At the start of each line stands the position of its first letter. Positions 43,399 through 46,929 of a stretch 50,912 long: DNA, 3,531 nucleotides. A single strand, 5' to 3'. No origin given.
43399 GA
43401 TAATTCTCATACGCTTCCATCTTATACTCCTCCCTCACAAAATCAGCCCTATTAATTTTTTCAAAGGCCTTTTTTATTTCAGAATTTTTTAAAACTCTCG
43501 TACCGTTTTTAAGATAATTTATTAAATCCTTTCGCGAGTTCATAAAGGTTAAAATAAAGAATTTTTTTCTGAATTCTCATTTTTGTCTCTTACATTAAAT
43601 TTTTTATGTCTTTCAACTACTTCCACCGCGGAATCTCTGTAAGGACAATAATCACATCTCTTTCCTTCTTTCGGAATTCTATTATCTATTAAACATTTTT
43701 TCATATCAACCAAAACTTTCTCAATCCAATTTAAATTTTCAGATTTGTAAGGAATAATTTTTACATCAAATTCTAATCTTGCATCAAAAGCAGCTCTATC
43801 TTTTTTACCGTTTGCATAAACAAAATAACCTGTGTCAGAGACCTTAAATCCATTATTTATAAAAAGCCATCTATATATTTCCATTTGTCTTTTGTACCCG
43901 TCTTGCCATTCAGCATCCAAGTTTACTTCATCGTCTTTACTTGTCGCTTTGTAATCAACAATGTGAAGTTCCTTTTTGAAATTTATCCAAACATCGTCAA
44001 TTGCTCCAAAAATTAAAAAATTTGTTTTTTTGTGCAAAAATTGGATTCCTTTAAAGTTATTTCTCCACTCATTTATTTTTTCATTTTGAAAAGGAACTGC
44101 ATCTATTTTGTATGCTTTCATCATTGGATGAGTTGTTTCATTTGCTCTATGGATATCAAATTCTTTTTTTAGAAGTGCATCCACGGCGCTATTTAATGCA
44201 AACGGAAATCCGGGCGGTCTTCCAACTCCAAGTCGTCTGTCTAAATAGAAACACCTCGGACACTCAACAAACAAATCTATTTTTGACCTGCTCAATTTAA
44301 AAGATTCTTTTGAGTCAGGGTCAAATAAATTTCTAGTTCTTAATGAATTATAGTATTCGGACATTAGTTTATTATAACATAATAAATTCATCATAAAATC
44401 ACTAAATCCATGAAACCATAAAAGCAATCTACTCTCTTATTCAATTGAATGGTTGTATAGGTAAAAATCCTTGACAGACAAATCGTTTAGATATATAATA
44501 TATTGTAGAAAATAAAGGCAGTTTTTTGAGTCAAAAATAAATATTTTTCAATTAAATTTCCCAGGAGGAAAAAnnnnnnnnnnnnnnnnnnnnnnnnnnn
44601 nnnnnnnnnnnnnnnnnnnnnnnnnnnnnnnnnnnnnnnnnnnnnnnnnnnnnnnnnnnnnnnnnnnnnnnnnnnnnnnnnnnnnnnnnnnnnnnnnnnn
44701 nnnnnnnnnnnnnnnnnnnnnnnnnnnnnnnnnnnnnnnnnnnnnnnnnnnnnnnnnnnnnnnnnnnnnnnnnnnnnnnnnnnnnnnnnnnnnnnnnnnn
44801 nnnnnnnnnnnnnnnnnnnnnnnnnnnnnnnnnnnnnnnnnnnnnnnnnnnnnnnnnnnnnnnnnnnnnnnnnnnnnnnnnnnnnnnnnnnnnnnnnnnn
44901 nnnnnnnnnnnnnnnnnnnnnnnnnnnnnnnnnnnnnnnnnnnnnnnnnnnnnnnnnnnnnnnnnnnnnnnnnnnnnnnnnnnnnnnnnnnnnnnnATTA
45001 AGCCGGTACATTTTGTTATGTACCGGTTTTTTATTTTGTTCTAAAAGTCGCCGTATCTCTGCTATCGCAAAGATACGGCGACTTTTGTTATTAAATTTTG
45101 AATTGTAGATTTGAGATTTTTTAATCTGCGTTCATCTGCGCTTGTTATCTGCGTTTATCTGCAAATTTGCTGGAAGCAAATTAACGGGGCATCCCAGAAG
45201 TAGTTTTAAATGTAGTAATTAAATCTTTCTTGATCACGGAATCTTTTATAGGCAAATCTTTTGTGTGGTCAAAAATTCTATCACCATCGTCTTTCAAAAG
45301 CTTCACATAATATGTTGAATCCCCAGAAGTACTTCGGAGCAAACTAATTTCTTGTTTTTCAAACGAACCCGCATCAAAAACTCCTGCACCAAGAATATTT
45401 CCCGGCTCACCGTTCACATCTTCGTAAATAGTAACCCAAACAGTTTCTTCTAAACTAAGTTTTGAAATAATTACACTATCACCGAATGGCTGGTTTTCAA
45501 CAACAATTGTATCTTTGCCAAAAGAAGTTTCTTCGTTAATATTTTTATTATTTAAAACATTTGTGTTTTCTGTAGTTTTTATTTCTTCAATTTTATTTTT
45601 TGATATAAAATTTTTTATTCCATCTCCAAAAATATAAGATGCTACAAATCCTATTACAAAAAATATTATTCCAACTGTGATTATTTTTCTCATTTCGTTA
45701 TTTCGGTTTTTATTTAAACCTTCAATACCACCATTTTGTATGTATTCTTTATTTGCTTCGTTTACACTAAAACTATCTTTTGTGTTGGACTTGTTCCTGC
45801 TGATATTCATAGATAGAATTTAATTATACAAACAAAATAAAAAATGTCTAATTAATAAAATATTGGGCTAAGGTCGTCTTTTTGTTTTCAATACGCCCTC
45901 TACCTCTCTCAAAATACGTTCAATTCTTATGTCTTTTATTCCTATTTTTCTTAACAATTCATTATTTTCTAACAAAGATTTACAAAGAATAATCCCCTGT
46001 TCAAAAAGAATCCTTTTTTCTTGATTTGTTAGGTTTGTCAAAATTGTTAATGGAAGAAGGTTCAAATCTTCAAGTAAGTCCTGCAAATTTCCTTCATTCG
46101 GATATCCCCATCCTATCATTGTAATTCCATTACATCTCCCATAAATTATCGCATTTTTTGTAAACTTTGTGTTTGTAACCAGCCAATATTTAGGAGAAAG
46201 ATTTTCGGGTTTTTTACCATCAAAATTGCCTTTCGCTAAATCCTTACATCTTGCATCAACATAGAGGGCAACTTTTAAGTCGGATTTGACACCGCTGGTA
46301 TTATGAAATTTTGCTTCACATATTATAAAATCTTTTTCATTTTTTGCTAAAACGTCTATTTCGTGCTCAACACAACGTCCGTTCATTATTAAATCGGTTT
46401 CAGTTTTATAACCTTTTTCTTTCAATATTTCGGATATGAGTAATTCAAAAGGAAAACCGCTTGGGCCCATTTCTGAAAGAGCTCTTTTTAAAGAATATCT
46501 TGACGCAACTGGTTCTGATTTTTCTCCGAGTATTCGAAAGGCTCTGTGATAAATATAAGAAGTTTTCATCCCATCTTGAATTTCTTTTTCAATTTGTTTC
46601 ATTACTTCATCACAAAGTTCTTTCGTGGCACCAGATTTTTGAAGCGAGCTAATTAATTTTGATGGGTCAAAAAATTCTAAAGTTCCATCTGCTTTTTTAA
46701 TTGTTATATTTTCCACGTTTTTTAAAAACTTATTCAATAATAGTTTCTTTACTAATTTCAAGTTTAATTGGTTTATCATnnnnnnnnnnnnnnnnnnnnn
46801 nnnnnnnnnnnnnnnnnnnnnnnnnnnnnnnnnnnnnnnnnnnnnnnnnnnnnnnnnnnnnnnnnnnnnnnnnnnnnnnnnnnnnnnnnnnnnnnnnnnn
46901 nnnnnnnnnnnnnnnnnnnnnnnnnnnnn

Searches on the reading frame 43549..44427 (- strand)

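Call 86: search_protein_families(library=pfam, proteins=[window:43549-44427:-], max_evalue=0.00001)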
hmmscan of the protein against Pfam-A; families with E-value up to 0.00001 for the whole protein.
window:43549-44427:- (292 aa): 1 family
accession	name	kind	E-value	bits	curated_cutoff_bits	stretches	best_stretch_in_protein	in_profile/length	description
PF12705.13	PDDEXK_1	-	1.4e-12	48.6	22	1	95-265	81-244/247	PD-(D/E)XK nuclease superfamily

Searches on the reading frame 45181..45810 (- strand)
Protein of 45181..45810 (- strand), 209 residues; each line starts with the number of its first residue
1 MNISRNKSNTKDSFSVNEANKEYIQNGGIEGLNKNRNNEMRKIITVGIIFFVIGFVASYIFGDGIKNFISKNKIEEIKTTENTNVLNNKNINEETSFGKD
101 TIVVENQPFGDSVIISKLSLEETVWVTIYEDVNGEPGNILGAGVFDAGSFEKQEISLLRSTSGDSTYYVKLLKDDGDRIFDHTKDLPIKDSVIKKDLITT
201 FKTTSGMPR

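Call 90: search_protein_families(library=pfam, proteins=[window:45181-45810:-], max_evalue=0.001)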
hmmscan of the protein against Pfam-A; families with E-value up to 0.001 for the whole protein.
window:45181-45810:- (209 aa): 1 family
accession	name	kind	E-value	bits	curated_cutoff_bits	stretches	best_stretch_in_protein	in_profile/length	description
PF23951.1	DUF7282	-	3e-07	31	27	1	102-188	3-98/112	Domain of unknown function (DUF7282)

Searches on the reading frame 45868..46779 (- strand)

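Call 90: search_protein_families(library=pfam, proteins=[window:45868-46779:-], max_evalue=0.001)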
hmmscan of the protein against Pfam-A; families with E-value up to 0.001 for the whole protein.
window:45868-46779:- (303 aa): 3 families
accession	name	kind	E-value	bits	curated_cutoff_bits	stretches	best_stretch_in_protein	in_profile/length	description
PF03477.21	ATP-cone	-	8.8e-07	29.8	25.8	1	26-100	2-84/88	ATP cone domain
PF22357.2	AF1548-like_C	-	9.5e-05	22.9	23.9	1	243-297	2-56/56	AF1548-like, C-terminal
PF04471.18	Mrr_cat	-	0.00046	20.7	21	0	107-160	5-58/115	Restriction endonuclease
